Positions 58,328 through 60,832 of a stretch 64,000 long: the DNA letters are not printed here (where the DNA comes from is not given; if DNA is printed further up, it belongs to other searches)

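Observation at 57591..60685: Short, divergent glycyl-radical enzyme with a G-C-N-W Cys loop, coupled to its activase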

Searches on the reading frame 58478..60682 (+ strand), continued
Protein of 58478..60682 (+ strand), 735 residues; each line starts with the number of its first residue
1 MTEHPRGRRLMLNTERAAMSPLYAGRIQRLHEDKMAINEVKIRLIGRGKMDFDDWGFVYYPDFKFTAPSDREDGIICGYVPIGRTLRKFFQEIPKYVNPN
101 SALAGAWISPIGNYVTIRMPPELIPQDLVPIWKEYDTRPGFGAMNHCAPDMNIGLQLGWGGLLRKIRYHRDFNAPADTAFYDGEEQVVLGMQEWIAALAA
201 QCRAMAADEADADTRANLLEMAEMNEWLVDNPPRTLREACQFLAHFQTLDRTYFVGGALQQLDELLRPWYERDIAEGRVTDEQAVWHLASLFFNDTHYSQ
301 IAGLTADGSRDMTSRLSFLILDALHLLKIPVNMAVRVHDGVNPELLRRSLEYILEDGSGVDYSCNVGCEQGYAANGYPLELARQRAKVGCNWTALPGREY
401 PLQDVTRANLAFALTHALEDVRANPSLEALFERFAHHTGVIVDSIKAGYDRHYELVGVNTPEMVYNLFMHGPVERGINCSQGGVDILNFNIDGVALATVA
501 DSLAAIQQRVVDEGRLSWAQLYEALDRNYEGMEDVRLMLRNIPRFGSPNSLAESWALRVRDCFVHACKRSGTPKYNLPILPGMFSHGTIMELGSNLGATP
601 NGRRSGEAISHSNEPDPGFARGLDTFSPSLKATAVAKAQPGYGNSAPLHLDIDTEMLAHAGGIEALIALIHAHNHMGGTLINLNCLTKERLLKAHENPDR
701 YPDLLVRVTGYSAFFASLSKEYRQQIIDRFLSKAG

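Call 81: get_annotated_region(hit=H2, flank=14000)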
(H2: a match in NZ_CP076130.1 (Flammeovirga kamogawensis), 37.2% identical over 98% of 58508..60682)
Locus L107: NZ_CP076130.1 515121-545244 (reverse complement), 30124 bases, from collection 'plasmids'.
description: Flammeovirga kamogawensis strain YS10 plasmid p1, complete sequence
organism: Flammeovirga kamogawensis (NCBI taxid 373891)
taxonomy: Bacteria; Bacteroidota; Cytophagia; Cytophagales; Flammeovirgaceae; Flammeovirga; Flammeovirga kamogawensis
host: -; source: single bacterial isolate; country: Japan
typing (MOB-suite, as given by PLSDB): non-mobilizable
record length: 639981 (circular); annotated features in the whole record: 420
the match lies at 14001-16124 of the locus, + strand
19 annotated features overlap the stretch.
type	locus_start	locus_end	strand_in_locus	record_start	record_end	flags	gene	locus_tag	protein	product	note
CDS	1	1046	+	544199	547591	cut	-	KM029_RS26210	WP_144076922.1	SusC/RagA family TonB-linked outer membrane protein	GO:0071702 - organic substance transport [Evidence IEA]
CDS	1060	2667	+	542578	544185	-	-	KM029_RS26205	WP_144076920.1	SusD/RagB family nutrient-binding outer membrane lipoprotein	-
CDS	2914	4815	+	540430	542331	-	-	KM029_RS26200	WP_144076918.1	sodium:solute symporter family protein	-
CDS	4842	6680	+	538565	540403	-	-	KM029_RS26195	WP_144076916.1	sulfatase-like hydrolase/transferase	-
CDS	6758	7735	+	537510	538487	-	-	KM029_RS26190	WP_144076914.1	glycoside hydrolase family 130 protein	-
CDS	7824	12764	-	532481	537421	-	-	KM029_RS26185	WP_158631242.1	InlB B-repeat-containing protein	-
CDS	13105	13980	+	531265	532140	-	-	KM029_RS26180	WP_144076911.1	glycyl-radical enzyme activating protein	GO:0043687 - post-translational protein modification [Evidence IEA]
CDS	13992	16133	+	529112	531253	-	-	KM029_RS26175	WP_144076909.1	pyruvate formate lyase family protein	-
CDS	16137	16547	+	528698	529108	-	-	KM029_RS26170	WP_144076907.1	hypothetical protein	-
CDS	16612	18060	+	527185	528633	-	-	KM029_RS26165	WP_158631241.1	glycoside hydrolase family 47 protein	GO:0006486 - protein glycosylation [Evidence IEA]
CDS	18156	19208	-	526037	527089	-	-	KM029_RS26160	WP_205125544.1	NAD-dependent epimerase/dehydratase family protein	-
CDS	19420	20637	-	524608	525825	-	nrfD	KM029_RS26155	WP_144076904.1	sulfate reduction electron transfer complex DsrMKJOP subunit DsrP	-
CDS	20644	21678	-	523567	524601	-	-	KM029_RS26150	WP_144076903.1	4Fe-4S dicluster domain-containing protein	-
CDS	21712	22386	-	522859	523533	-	-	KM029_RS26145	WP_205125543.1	hypothetical protein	-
CDS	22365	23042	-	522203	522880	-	-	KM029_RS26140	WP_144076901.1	cytochrome c3 family protein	-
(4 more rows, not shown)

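Call 82: get_annotated_region(hit=H1, flank=14000)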
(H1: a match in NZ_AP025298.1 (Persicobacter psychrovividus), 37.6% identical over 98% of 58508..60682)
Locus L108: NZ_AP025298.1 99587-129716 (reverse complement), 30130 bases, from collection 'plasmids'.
description: Persicobacter psychrovividus strain NBRC 101262 plasmid pPP6, complete sequence
organism: Persicobacter psychrovividus (NCBI taxid 387638)
taxonomy: Bacteria; Bacteroidota; Cytophagia; Cytophagales; Persicobacteraceae; Persicobacter; Persicobacter psychrovividus
host: -; source: -; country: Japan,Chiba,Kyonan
typing (MOB-suite, as given by PLSDB): non-mobilizable
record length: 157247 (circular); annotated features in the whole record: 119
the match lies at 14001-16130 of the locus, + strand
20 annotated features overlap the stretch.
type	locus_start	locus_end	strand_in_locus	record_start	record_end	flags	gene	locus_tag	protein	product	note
CDS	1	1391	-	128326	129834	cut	-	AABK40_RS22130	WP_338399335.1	RagB/SusD family nutrient uptake outer membrane protein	-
CDS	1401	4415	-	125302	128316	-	-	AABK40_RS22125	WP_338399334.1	TonB-dependent receptor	-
CDS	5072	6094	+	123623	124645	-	-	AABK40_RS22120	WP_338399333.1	hypothetical protein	-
CDS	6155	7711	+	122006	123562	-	-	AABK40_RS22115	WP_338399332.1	cellulase family glycosylhydrolase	GO:0071704 - organic substance metabolic process [Evidence IEA]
CDS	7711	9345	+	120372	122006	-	-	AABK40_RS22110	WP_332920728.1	sodium:solute symporter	-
CDS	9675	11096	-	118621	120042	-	-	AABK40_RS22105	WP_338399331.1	BspA family leucine-rich repeat surface protein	-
CDS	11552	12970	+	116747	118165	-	-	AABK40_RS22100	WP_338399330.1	glycoside hydrolase family 47 protein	GO:0006486 - protein glycosylation [Evidence IEA]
CDS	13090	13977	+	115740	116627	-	-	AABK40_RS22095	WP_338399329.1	glycyl-radical enzyme activating protein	GO:0043687 - post-translational protein modification [Evidence IEA]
CDS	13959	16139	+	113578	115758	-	-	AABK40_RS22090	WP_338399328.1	pyruvate formate lyase family protein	-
CDS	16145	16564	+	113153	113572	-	-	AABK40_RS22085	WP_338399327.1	hypothetical protein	-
CDS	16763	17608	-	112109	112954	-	-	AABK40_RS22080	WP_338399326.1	AraC family transcriptional regulator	-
CDS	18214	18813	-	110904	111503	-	-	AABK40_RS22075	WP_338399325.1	DUF4251 domain-containing protein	-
CDS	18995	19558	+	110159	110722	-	-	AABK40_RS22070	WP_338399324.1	sigma-70 family RNA polymerase sigma factor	-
CDS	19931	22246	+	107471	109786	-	-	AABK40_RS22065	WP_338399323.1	serine/threonine-protein kinase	GO:0006468 - protein phosphorylation [Evidence IEA]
CDS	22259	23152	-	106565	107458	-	-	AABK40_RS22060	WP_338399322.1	transporter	-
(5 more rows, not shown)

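Call 83: search_protein_families(library=pfam, proteins=[L107:16137-16544:+, L108:16145-16561:+, L107:16612-18057:+, L108:11552-12967:+, L107:18159-19208:-, L107:6758-7732:+, L108:5072-6091:+], max_evalue=0.01)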
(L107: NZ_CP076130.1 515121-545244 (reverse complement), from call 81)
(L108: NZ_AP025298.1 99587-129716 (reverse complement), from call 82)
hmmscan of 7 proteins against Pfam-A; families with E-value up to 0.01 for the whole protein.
L107:16137-16544:+ (136 aa): 0 families

L108:16145-16561:+ (139 aa): 0 families

L107:16612-18057:+ (482 aa): 2 families
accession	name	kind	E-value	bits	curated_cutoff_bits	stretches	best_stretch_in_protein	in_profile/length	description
PF01532.26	Glyco_hydro_47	-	6.4e-117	391.7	22.9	1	53-467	1-454/455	Glycosyl hydrolase family 47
PF07944.18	Beta-AFase-like_GH127_cat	-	0.00074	19.1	24.9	0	133-219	129-203/376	Beta-L-arabinofuranosidase, GH127 catalytic domain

L108:11552-12967:+ (472 aa): 1 family
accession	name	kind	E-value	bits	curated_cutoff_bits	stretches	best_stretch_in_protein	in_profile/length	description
PF01532.26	Glyco_hydro_47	-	5e-118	395.4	22.9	1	46-457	1-454/455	Glycosyl hydrolase family 47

L107:18159-19208:- (350 aa): 7 families
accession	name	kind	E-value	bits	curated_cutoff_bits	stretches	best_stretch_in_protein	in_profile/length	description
PF01370.27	Epimerase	-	7e-18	65.3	20.9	1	10-219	1-195/240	NAD dependent epimerase/dehydratase family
PF01073.25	3Beta_HSD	-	4.1e-16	59.3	22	1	12-243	2-225/280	3-beta hydroxysteroid dehydrogenase/isomerase family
PF07993.18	NAD_binding_4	-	2.4e-15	56.8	20.1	1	12-215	1-220/258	Male sterility protein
PF13460.12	NAD_binding_10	-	5.7e-11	43.1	27.2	1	14-133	1-100/184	NAD(P)H-binding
PF05368.20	NmrA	-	1.6e-07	31.7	27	1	7-106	2-94/298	NmrA-like family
PF16363.11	GDP_Man_Dehyd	-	4.3e-06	26.9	27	1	11-177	1-164/332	GDP-mannose 4,6 dehydratase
PF02719.21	Polysacc_synt_2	-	0.00022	21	20.2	1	10-132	1-129/293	Polysaccharide biosynthesis protein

L107:6758-7732:+ (325 aa): 1 family
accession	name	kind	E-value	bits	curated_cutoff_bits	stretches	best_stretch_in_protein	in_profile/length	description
PF04041.19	Glyco_hydro_130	-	1.4e-69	234.9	26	1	7-322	7-320/320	beta-1,4-mannooligosaccharide phosphorylase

L108:5072-6091:+ (340 aa): 2 families
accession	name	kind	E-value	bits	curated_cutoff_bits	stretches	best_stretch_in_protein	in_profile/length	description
PF04041.19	Glyco_hydro_130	-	2.3e-54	184.9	26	1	23-333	33-320/320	beta-1,4-mannooligosaccharide phosphorylase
PF04616.20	Glyco_hydro_43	-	0.00027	20.8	32.2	0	31-105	128-201/288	Glycosyl hydrolases family 43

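Call 86: find_encoding_contigs(protein=P0126, flank=8000, max_places=2)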
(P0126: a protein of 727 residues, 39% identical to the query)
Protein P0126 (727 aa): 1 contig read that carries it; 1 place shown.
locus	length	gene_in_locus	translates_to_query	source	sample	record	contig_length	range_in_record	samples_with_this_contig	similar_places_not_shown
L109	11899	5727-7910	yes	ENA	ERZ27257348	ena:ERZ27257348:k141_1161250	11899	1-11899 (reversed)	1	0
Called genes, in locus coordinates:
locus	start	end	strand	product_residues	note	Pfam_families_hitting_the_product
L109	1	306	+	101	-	?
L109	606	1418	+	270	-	PF06685:DUF1186, PF02810:SEC-C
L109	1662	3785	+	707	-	PF03235:GmrSD_N, PF07510:GmrSD_C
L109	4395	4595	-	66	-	-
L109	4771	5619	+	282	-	PF13353:Fer4_12, PF04055:Radical_SAM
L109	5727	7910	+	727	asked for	PF02901:PFL-like, PF01228:Gly_radical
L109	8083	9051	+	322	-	PF00365:PFK, PF00781:DAGK_cat (faint)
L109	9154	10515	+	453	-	PF00772:DnaB, PF03796:DnaB_C, PF06745:ATPase (weak), PF13481:AAA_25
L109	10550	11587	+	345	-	PF02388:FemAB, PF13480:Acetyltransf_6, PF02388:FemAB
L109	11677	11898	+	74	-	?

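Call 87: find_encoding_contigs(protein=P0130, flank=8000, max_places=2)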
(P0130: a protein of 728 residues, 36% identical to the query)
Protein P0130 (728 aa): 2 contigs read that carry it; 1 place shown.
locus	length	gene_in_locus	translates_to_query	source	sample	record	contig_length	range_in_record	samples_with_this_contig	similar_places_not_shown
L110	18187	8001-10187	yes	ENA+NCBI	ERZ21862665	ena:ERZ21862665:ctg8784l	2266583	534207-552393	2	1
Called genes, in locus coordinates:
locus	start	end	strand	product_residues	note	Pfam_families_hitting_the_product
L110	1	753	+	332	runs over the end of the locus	PF00528:BPD_transp_1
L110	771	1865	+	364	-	PF00528:BPD_transp_1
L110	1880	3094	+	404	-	PF00890:FAD_binding_2 (weak), PF01134:GIDA (weak), PF01266:DAO (weak), PF07992:Pyr_redox_2 (faint), PF12831:FAD_oxidored, PF13450:NAD_binding_8 (weak), PF12831:FAD_oxidored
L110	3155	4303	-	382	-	PF00532:Peripla_BP_1 (weak), PF13377:Peripla_BP_3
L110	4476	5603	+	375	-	PF01408:GFO_IDH_MocA, PF02894:GFO_IDH_MocA_C, PF22725:GFO_IDH_MocA_C3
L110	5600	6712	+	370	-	PF01408:GFO_IDH_MocA, PF22725:GFO_IDH_MocA_C3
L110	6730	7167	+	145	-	-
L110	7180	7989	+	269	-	PF13353:Fer4_12, PF04055:Radical_SAM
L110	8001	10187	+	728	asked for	PF02901:PFL-like, PF01228:Gly_radical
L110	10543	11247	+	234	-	PF02080:TrkA_C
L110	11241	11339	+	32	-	-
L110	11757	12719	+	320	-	PF09992:NAGPA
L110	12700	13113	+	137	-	-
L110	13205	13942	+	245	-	PF09359:VTC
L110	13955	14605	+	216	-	PF16316:DUF4956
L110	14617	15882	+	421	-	PF14262:Cthe_2159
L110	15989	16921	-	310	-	PF03737:RraA-like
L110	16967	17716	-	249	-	PF09339:HTH_IclR, PF01614:IclR_C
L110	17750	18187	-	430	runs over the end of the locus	PF06808:DctM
